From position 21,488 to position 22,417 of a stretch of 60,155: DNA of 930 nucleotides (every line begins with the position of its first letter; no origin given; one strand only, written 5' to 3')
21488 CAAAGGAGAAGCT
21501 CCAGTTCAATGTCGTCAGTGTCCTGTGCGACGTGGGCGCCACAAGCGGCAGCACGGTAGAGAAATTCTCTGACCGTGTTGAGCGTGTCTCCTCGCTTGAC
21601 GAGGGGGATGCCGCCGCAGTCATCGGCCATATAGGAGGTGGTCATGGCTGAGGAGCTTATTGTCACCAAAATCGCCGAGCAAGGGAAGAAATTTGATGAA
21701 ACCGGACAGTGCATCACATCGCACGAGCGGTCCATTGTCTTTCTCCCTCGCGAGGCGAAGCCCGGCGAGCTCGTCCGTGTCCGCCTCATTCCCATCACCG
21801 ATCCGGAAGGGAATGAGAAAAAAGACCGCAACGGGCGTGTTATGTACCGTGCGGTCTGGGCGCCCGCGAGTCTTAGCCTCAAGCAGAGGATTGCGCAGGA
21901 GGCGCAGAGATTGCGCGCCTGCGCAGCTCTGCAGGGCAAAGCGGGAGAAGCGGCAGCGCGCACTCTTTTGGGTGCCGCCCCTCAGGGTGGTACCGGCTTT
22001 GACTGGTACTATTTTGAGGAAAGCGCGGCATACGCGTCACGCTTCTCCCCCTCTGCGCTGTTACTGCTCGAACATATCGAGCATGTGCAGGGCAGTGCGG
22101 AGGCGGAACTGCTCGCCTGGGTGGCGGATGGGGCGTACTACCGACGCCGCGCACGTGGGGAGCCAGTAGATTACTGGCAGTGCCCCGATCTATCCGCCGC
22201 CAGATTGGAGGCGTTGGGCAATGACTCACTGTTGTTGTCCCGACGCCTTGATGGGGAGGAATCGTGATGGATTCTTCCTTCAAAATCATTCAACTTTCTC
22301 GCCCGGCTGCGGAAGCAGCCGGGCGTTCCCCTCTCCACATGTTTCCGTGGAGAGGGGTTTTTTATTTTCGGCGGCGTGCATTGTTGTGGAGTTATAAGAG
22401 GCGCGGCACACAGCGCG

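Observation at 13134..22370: Orphan Csx3 / P-loop NTPase / alarmone-hydrolase / RavA-ViaA island: candidate undescribed nucleotide-signal conflict system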

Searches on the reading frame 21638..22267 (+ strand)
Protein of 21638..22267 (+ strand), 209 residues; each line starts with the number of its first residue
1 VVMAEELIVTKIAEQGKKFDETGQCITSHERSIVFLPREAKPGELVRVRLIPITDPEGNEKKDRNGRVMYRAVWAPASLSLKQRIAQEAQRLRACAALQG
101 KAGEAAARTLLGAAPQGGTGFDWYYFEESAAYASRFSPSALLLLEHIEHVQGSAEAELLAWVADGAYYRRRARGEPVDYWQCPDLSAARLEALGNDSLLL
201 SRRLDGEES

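Call 3: search_protein_families(library=pfam, max_evalue=0.1, proteins=[window:21638-22267:+])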
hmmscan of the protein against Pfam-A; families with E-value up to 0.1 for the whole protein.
window:21638-22267:+ (209 aa): 0 families

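Call 4: search_protein_families(library=padloc, max_evalue=0.1, proteins=[window:21638-22267:+])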
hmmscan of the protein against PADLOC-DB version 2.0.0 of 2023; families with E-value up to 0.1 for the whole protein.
window:21638-22267:+ (209 aa): 0 families

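Call 5: search_protein_families(library=ncbifam, max_evalue=0.1, proteins=[window:21638-22267:+])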
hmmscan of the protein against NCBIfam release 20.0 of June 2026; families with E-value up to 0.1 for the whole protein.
window:21638-22267:+ (209 aa): 0 families

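Call 33: find_homologous_proteins(query=window:21644-22267:+)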
Query window:21644-22267:+ (207 aa): 13 proteins with E <= 0.001 among 1291 candidates.
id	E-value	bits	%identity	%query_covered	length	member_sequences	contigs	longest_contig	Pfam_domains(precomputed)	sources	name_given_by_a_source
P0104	1.0e-131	455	100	100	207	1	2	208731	-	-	-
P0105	3.7e-64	234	60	89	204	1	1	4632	-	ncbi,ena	-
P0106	1.8e-57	212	59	84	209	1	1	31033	-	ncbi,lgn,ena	-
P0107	3.3e-56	208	53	96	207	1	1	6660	-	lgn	-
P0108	3.6e-53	198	55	84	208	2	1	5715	-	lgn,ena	-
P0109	4.2e-52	195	51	94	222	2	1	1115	-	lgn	-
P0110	3.3e-44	169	47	93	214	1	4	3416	-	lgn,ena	-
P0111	7.5e-42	161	53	84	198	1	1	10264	-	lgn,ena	-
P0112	5.2e-38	149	46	87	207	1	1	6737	-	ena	-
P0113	2.2e-36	143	47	88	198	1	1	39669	-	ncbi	-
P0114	7.1e-35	139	47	91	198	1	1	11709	-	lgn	-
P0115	6.0e-28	116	47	79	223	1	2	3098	-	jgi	-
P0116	8.9e-28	115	47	80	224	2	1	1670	-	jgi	jgi:hypothetical protein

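Call 37: search_solved_structures(query=A4, max_evalue=10, show_alignments=2)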
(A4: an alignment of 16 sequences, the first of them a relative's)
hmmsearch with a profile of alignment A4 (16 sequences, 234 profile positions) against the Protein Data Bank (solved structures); distinct sequences matched with E-value up to 10: 1.
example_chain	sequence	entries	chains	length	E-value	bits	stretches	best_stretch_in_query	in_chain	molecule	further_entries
5v93_i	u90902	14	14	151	1.8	11.4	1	41-62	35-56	30S ribosomal protein S9 | Small ribosomal subunit protein uS9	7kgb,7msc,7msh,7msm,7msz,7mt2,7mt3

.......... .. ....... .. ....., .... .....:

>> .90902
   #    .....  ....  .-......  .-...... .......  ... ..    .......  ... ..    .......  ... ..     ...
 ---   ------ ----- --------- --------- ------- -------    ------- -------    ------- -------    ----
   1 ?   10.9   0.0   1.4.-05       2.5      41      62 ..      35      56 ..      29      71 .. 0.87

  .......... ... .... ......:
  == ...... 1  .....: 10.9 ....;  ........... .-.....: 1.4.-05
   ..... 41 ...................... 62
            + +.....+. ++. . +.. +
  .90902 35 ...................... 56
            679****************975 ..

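Call 53: search_protein_families(library=pfam, alignment_id=A4, max_evalue=5)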
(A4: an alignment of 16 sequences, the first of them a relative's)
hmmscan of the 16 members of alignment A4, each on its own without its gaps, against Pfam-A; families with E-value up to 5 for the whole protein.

A. member 1, P0104 (207 aa): 1 family
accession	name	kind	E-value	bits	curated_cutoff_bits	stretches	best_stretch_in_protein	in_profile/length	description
PF09386.16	ParD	-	0.46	11.4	27.3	1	85-100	11-26/80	Antitoxin ParD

B. families by the number of members that match (of 16 scanned): 9 families
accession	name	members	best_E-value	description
PF24162.1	RUS6_N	1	0.086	Protein root UVB sensitive 6, N-terminal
PF20524.3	DUF6739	1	0.11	Family of unknown function (DUF6739)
PF12620.13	DUF3778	1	0.11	Protein of unknown function (DUF3778)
PF06936.16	Selenoprotein_S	1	0.11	Selenoprotein S (SelS)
PF07683.19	CobW_C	1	0.12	Cobalamin synthesis protein cobW C-terminal domain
PF19127.6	Choline_bind_3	1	0.24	Choline-binding repeat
PF05648.19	PEX11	1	0.29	Peroxisomal biogenesis factor 11 (PEX11)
PF09386.16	ParD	1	0.46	Antitoxin ParD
PF01473.26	Choline_bind_1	1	1.5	Putative cell wall binding repeat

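Call 76: search_protein_families(library=phrogs, max_evalue=0.01, proteins=[window:21644-22267:+])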
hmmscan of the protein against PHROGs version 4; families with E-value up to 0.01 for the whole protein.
window:21644-22267:+ (207 aa): 0 families
